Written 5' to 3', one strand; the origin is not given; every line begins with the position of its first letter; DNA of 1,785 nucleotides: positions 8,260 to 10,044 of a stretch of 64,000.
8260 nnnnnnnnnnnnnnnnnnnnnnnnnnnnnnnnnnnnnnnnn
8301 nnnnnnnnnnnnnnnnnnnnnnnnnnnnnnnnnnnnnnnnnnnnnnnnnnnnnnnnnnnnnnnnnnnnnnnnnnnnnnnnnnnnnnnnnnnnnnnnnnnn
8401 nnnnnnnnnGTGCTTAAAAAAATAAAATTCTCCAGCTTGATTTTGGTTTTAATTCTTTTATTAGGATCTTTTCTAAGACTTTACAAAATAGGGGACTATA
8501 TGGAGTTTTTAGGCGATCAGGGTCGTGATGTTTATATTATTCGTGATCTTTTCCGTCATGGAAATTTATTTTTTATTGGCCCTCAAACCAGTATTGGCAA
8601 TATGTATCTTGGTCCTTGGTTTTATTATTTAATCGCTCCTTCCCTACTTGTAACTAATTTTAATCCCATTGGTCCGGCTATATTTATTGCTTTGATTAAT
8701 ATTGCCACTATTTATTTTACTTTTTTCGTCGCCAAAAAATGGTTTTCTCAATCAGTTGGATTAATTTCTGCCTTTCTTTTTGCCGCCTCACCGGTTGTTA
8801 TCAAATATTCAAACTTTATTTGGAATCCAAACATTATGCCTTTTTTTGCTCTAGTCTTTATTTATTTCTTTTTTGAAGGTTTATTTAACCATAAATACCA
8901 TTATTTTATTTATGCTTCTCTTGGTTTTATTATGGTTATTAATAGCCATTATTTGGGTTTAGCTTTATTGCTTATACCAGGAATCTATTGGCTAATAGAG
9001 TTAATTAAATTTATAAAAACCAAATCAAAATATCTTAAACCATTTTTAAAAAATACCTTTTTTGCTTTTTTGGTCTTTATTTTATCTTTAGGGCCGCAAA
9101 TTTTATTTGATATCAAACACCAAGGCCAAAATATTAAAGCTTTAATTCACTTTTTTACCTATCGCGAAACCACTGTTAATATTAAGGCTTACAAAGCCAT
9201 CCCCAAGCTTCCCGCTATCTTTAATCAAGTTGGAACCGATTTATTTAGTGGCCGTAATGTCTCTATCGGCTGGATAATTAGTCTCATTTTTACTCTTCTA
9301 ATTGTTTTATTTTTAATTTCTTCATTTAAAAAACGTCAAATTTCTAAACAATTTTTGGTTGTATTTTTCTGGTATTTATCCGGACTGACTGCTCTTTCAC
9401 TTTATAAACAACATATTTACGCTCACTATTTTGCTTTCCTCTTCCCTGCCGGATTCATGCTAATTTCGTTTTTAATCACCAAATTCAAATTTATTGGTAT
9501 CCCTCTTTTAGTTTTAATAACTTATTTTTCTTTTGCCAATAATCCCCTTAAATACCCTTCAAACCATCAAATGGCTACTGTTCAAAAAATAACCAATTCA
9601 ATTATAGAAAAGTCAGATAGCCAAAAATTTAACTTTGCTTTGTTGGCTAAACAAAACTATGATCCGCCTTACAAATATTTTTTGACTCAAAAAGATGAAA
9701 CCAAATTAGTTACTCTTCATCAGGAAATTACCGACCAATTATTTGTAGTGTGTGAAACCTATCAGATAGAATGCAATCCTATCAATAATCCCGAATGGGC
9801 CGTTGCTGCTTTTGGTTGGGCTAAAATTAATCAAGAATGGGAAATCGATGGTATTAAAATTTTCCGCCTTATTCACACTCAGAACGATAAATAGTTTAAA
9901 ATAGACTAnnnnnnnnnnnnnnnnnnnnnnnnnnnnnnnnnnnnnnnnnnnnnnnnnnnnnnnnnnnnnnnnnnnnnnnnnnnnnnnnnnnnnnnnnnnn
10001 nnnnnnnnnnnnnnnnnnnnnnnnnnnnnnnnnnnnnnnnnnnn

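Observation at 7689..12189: Repeated cassette: Dpm1/ArnC-like GT2 immediately upstream of a GT-C membrane transferase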

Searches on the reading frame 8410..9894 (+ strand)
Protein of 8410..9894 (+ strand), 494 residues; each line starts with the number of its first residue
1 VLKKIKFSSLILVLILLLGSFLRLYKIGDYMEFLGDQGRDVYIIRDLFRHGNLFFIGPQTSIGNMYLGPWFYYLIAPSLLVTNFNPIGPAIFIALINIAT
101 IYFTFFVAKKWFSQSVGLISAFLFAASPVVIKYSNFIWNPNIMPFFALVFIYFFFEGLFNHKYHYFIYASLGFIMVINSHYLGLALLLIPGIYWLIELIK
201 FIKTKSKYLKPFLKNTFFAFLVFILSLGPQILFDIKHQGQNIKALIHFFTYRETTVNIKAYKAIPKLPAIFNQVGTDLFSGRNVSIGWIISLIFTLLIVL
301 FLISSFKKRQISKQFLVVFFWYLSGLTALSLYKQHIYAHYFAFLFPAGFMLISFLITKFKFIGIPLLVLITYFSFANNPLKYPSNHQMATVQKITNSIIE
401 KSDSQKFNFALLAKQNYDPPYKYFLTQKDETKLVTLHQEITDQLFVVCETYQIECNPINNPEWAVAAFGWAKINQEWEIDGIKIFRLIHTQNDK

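Call 4: search_protein_families(library=pfam, proteins=[window:8410-9894:+], max_evalue=0.01)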
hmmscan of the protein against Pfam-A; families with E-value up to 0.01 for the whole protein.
window:8410-9894:+ (494 aa): 1 family
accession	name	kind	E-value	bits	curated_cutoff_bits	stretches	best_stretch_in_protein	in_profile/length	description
PF13231.12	PMT_2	-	2.9e-06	28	26.1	1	69-209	4-145/160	Dolichyl-phosphate-mannose-protein mannosyltransferase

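Call 5: search_protein_families(library=ncbifam, proteins=[window:8410-9894:+], max_evalue=0.01)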
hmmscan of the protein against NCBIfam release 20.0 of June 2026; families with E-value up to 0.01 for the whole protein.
window:8410-9894:+ (494 aa): 1 family
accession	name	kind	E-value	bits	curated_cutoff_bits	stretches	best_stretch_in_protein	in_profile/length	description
TIGR03663.1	TIGR03663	subfamily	6.9e-09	35.2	126.25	1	11-205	3-189/435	flippase activity-associated protein Agl23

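Call 18: search_solved_structures(query=window:8410-9894:+, max_evalue=1, show_alignments=1)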
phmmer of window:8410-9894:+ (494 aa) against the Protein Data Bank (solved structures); distinct sequences matched with E-value up to 1: 0.

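Call 20: find_homologous_proteins(query=window:8410-9894:+, max_evalue=0.00001)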
Query window:8410-9894:+ (494 aa): 1217 proteins with E <= 0.00001 among 8000 candidates; the best 120 are listed.
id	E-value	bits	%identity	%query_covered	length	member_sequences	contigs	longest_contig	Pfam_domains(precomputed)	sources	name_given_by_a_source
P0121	0.0e+0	1035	100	94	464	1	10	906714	PF13231.13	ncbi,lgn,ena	-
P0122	2.3e-254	863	82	94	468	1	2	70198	PF13231.13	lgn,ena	-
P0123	1.3e-248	844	76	100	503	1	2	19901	PF02366.25,PF13231.13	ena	-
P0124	1.3e-239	814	73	99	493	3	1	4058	PF13231.13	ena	-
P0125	2.3e-239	813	77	94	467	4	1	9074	PF13231.13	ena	-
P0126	7.6e-238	808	77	94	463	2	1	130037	PF02366.25,PF13231.13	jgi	-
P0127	6.6e-234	795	76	94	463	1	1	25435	PF13231.13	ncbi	-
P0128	1.9e-233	794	74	94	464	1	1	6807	PF13231.13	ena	-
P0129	4.2e-233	793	71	100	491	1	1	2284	PF13231.13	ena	-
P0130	2.7e-232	790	71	100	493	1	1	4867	PF13231.13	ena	-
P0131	2.0e-231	787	76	94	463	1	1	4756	PF13231.13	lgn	-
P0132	4.5e-228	776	70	100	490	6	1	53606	PF13231.13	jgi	jgi:4-amino-4-deoxy-L-arabinose transferase-like glycosyltransferase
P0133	5.6e-226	769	72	94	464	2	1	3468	PF02366.25,PF13231.13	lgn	-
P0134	8.1e-223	759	68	100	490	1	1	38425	PF13231.13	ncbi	-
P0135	9.6e-223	759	74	93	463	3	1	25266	PF13231.13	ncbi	-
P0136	6.6e-222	756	72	94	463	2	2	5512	PF13231.13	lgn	-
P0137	1.7e-221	755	78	87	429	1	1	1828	PF13231.13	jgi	jgi:hypothetical protein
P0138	9.3e-221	752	70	94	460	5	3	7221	PF13231.13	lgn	-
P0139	1.2e-220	752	69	98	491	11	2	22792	PF13231.13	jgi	-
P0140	1.7e-220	751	68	100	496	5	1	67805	PF13231.13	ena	-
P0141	1.2e-219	749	73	93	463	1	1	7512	PF13231.13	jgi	jgi:4-amino-4-deoxy-L-arabinose transferase-like glycosyltransferase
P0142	1.5e-219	748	73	94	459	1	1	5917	PF13231.13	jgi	jgi:4-amino-4-deoxy-L-arabinose transferase-like glycosyltransferase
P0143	2.7e-219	747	66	100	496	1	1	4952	PF13231.13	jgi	jgi:4-amino-4-deoxy-L-arabinose transferase-like glycosyltransferase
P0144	1.2e-216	739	66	100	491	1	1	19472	PF13231.13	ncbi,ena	-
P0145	6.0e-216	736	72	93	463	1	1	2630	PF13231.13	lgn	-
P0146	8.0e-216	736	66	100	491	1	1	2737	PF02366.25,PF13231.13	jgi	-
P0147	8.4e-216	736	66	100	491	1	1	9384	PF02366.25,PF13231.13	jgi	-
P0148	5.5e-215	733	67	99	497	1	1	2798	PF02366.25,PF13231.13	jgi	-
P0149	1.4e-214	732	67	100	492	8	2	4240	PF02366.25,PF13231.13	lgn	-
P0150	5.1e-213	727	66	100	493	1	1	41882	PF13231.13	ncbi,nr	ncbi:MAG: glycosyltransferase family 39 protein [Candidatus Shapirobacteria bacterium]|nr:glycosyltr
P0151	1.5e-212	725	67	99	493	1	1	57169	PF13231.13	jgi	jgi:4-amino-4-deoxy-L-arabinose transferase-like glycosyltransferase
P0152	2.1e-212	725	68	98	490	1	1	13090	PF02366.25,PF13231.13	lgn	-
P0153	5.5e-212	723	66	99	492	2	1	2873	PF02366.25,PF13231.13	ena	-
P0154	6.4e-212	723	66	100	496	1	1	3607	PF02366.25,PF13231.13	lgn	-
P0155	6.6e-212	723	66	100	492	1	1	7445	PF13231.13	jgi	jgi:4-amino-4-deoxy-L-arabinose transferase-like glycosyltransferase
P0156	1.5e-211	722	65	99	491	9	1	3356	PF02366.25,PF13231.13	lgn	-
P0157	1.7e-211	722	67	100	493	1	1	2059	PF13231.13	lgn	-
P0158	1.3e-209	715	66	98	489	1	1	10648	PF13231.13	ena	-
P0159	2.6e-209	714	69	94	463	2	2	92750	PF13231.13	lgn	-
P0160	3.4e-209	714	64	99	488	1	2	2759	PF02366.25,PF13231.13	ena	-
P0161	8.1e-209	713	68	94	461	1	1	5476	PF02366.25,PF13231.13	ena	-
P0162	1.8e-208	712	69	93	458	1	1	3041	PF13231.13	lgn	-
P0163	2.5e-208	711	65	100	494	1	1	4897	PF02366.25,PF13231.13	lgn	-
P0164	7.8e-208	709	68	94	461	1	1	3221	PF02366.25,PF13231.13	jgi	-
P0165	9.7e-208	709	67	94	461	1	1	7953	PF02366.25,PF13231.13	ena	-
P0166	1.3e-207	709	69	94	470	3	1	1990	PF13231.13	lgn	-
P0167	1.0e-206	706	69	94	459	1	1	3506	PF13231.13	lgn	-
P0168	2.9e-206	704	67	94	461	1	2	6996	PF02366.25,PF13231.13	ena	-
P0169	5.6e-206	703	65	100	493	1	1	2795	PF13231.13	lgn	-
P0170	7.0e-206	703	65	100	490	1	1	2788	PF13231.13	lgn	-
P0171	9.2e-206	703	64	100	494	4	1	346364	PF13231.13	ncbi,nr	ncbi:MAG TPA: glycosyltransferase family 39 protein [Candidatus Woesebacteria bacterium]|nr:glycosyl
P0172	2.7e-205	701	68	94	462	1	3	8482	PF02366.25,PF13231.13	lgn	-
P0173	4.7e-205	700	67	93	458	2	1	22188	PF02366.25,PF13231.13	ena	-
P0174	5.8e-205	700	65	98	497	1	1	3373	PF13231.13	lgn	-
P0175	6.0e-205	700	65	100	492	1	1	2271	PF13231.13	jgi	-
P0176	7.6e-204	696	67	94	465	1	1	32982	PF13231.13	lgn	-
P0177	2.1e-203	695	64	100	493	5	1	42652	PF13231.13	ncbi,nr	ncbi:MAG: glycosyltransferase family 39 protein [Candidatus Shapirobacteria bacterium]|nr:glycosyltr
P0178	3.3e-203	694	68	94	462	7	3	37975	PF02366.25,PF13231.13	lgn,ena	-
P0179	9.7e-203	693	66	96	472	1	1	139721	PF02366.25,PF13231.13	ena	-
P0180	3.9e-202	691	68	94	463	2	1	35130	PF02366.25,PF13231.13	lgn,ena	-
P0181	4.5e-202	690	66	94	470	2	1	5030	PF13231.13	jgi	-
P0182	3.9e-201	687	64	100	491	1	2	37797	PF02366.25,PF13231.13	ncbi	ncbi:MAG: glycosyltransferase family 39 protein [Candidatus Shapirobacteria bacterium]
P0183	4.2e-201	687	67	94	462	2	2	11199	PF13231.13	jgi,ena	-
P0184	8.1e-201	686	65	96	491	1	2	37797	PF02366.25,PF13231.13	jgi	jgi:4-amino-4-deoxy-L-arabinose transferase-like glycosyltransferase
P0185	2.4e-200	685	65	95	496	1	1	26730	PF13231.13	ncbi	-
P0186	1.0e-198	679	64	94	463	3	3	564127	PF02366.25,PF13231.13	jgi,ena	-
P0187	2.0e-198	678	64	93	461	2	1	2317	PF02366.25,PF13231.13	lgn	-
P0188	3.0e-198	678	62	100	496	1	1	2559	PF02366.25,PF13231.13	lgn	-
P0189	3.9e-198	678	66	93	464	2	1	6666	PF13231.13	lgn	-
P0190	5.8e-198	677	64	94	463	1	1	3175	PF13231.13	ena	-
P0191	3.0e-197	675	65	94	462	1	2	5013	PF02366.25,PF13231.13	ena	-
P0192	5.2e-197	674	62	96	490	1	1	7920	PF02366.25,PF13231.13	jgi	-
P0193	6.0e-197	674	62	100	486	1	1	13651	PF13231.13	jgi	jgi:4-amino-4-deoxy-L-arabinose transferase-like glycosyltransferase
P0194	9.5e-197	673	63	96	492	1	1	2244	PF13231.13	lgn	-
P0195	3.3e-196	671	66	94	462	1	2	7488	PF13231.13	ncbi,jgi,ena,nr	ncbi:MAG: glycosyltransferase family 39 protein [Candidatus Shapirobacteria bacterium]|jgi:4-amino-4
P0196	5.9e-196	670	66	94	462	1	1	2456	PF13231.13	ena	-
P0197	1.3e-195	669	61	96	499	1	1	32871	PF13231.13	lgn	-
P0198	1.5e-195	669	62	98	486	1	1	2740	PF13231.13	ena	-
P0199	3.6e-195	668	60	100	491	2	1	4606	PF02366.25,PF13231.13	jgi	jgi:4-amino-4-deoxy-L-arabinose transferase-like glycosyltransferase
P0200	6.1e-195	667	68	94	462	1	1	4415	PF13231.13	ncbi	-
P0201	1.2e-194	666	65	94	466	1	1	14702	PF13231.13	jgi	jgi:4-amino-4-deoxy-L-arabinose transferase-like glycosyltransferase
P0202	2.8e-194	665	62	100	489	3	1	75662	PF02366.25,PF13231.13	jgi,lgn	-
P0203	4.1e-194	664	61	100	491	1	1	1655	PF13231.13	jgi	jgi:4-amino-4-deoxy-L-arabinose transferase-like glycosyltransferase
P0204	4.7e-194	664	64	99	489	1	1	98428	PF13231.13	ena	-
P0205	5.1e-194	664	63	98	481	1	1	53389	PF13231.13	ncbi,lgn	-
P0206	5.3e-194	664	65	94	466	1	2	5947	PF02366.25,PF13231.13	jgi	jgi:4-amino-4-deoxy-L-arabinose transferase-like glycosyltransferase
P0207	5.6e-194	664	62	96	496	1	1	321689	PF02366.25,PF13231.13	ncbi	-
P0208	2.0e-193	662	64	93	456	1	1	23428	PF13231.13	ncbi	-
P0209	3.5e-193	661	64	94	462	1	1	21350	PF13231.13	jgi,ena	-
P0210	5.5e-193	661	64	98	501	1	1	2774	PF13231.13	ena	-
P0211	6.7e-193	660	64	93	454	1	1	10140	PF13231.13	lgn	-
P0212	7.3e-193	660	64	94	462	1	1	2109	PF13231.13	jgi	-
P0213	1.1e-192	660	65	93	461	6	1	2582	PF13231.13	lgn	-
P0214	3.6e-192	658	64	94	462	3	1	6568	PF02366.25,PF13231.13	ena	-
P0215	8.5e-192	657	65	94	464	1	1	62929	PF13231.13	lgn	-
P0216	6.1e-191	654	64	94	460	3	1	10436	PF13231.13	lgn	-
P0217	7.1e-191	654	60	100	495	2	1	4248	PF02366.25,PF13231.13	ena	-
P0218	7.6e-190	650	63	94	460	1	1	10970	PF13231.13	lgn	-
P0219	1.4e-189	649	63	96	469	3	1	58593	PF02366.25,PF13231.13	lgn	-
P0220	1.8e-189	649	63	94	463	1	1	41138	PF02366.25,PF13231.13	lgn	-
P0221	7.6e-189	647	64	94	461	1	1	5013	PF02366.25,PF13231.13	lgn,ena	-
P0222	8.7e-189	647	61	100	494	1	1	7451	PF02366.25,PF13231.13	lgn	-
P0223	2.3e-188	645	62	93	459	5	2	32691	PF13231.13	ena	-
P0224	3.2e-188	645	64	93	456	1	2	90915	PF13231.13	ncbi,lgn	-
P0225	9.0e-187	640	65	93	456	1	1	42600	PF13231.13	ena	-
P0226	1.3e-186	639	63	94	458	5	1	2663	PF02366.25,PF13231.13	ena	-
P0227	2.9e-185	635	62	94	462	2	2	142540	PF13231.13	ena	-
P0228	9.1e-185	633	65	93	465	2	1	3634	PF13231.13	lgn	-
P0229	5.9e-183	627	61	94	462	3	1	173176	PF02366.25,PF13231.13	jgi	jgi:4-amino-4-deoxy-L-arabinose transferase-like glycosyltransferase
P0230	2.3e-182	625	62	94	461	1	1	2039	PF13231.13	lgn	-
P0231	5.0e-182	624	59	95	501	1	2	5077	PF14897.13,PF13231.13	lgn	-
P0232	1.9e-181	622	61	94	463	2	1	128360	PF13231.13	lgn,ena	-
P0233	1.1e-178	613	60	94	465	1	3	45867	PF02366.25,PF13231.13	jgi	-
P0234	1.4e-177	610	60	94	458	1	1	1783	PF02366.25,PF13231.13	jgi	-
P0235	2.3e-177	609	63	87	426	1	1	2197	PF13231.13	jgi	jgi:4-amino-4-deoxy-L-arabinose transferase-like glycosyltransferase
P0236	1.5e-175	603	62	97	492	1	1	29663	PF13231.13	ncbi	-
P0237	4.2e-175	602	62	95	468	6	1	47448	PF13231.13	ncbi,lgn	-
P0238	7.4e-174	597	56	100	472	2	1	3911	PF13231.13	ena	-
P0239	5.6e-173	595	56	96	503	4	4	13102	PF13231.13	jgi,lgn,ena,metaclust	metaclust:\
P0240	1.1e-172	594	55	100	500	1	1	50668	PF02366.25,PF13231.13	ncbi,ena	-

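Call 24: search_solved_structures(query=A1, max_evalue=1, show_alignments=2)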
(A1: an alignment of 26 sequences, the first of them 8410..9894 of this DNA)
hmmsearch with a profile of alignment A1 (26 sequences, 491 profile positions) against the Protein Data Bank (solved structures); distinct sequences matched with E-value up to 1: 0.

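Call 37: predict_structure(alignment_id=A1)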
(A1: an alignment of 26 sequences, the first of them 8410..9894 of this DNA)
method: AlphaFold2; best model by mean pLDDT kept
length: 494 residues; sequences in the alignment: 26
mean_pLDDT: 84.3   pTM: 0.86
mean pLDDT of the five models: 84.3, 84.0, 83.6, 80.5, 80.3
residues with pLDDT >= 90: 235; 70-90: 183; 50-70: 57; < 50: 19
segments of 3 or more residues with pLDDT < 50: 53-65
pLDDT, mean of each block of 10 residues (from residue 1): 64 97 90 72 75 46 48 79 85 94 98 98 96 81 94 97 97 86 87 96 97 97 82 72 67 58 84 92 92 96 90 95 91 75 95 98 97 93 85 91 89 66 81 81 85 66 69 89 87 51
secondary structure, 60 per line:
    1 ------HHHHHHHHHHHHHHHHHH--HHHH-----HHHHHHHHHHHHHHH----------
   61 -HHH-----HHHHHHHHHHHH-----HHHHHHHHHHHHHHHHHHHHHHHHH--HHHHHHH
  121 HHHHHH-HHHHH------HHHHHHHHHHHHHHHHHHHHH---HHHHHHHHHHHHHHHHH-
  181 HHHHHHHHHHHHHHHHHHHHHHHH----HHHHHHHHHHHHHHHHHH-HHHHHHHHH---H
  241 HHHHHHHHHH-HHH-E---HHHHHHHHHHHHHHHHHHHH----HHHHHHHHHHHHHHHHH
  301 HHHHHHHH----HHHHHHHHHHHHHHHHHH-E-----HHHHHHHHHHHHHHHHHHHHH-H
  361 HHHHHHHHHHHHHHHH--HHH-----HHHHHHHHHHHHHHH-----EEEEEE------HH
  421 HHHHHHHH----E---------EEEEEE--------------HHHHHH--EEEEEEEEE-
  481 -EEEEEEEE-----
elements in order: H7-24 H27-30 H36-50 H70-81 H87-111 H114-126 H128-132 H139-159 H163-179 H181-204 H209-226 H228-236 H240-250 H260-279 H284-308 H313-330 H338-358 H360-376 H387-401 E407-412 H419-428 E443-448 H463-468 E471-479 E482-489

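Call 39: fold_search(model_id=the predicted structure, library=pdb)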
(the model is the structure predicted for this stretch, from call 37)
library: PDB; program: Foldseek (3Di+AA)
matches with E <= 10: 264; with E <= 0.001: 26
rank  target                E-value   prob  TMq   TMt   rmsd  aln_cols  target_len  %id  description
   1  5f15                  2.2e-07  1.00  0.63  0.58   7.2       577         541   11  Crystal Structure of ArnT from Cupriavidus metallidurans bound to Undecaprenyl phosphate (released 2016-02-17)
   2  5ezm                  5.7e-07  1.00  0.61  0.57   7.7       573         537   11  Crystal Structure of ArnT from Cupriavidus metallidurans in the apo state (released 2016-02-17)
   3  7e9s_A                4.4e-06  1.00  0.49  0.31  13.3       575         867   11  Archaeal oligosaccharyltransferase AglB from Archaeoglobus fulgidus in complex with an inhibitory peptide and a dolich (released 2021-09-08)
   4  7oci_F                4.4e-06  1.00  0.42  0.35  13.3       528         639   13  Cryo-EM structure of yeast Ost6p containing oligosaccharyltransferase complex (released 2022-02-16)
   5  3waj                  5.2e-06  1.00  0.48  0.32  13.8       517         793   12  Crystal structure of the Archaeoglobus fulgidus oligosaccharyltransferase (O29867_ARCFU) complex with Zn and sulfate (released 2013-10-30)
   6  8b6l_I                9.4e-06  1.00  0.51  0.39  13.5       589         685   14  Subtomogram average of the human Sec61-TRAP-OSTA-translocon (released 2022-12-07)
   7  6s7o_A                1.5e-05  1.00  0.52  0.41  12.1       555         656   12  Cryo-EM structure of human oligosaccharyltransferase complex OST-A (released 2019-12-18)
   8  9n9j_I                1.5e-05  1.00  0.53  0.39  13.1       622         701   12  Structure of a GRP94 folding intermediate engaged with a CCDC134- and FKBP11-bound secretory translocon (released 2025-11-19)
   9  5gmy_A                2.1e-05  1.00  0.45  0.29  13.8       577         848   11  Crystal structure of the Archaeoglobus fulgidus oligosaccharyltransferase (O29867_ARCFU) tethered with an acceptor pep (released 2017-02-01)
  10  9s6t_A                2.6e-05  1.00  0.58  0.59   7.3       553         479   10  Ternary cryo-EM structure of chicken ALG12 with Dol25-PP-GlcNAc2Man7, Dol25-P-Man, and Fab (released 2026-03-18)
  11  8agc_A                2.6e-05  1.00  0.48  0.36  15.0       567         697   13  Structure of yeast oligosaccharylransferase complex with lipid-linked oligosaccharide and non-acceptor peptide bound (released 2022-12-07)
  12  6s7t_A                2.8e-05  1.00  0.51  0.38  15.0       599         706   14  Cryo-EM structure of human oligosaccharyltransferase complex OST-B (released 2019-12-18)
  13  3wak                  3.1e-05  1.00  0.48  0.30  13.5       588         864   12  Crystal structure of the Archaeoglobus fulgidus oligosaccharyltransferase (O29867_ARCFU) in the apo form (released 2013-10-30)
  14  6ftg_5                3.3e-05  1.00  0.47  0.38  12.6       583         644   11  Subtomogram average of OST-containing ribosome-translocon complexes from canine rough microsomal membranes (released 2018-03-21)
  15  8pn9_A                4.3e-05  1.00  0.49  0.38  13.7       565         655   13  Structure of human oligosaccharyltransferase OST-A complex bound to NGI-1 (released 2024-05-08)
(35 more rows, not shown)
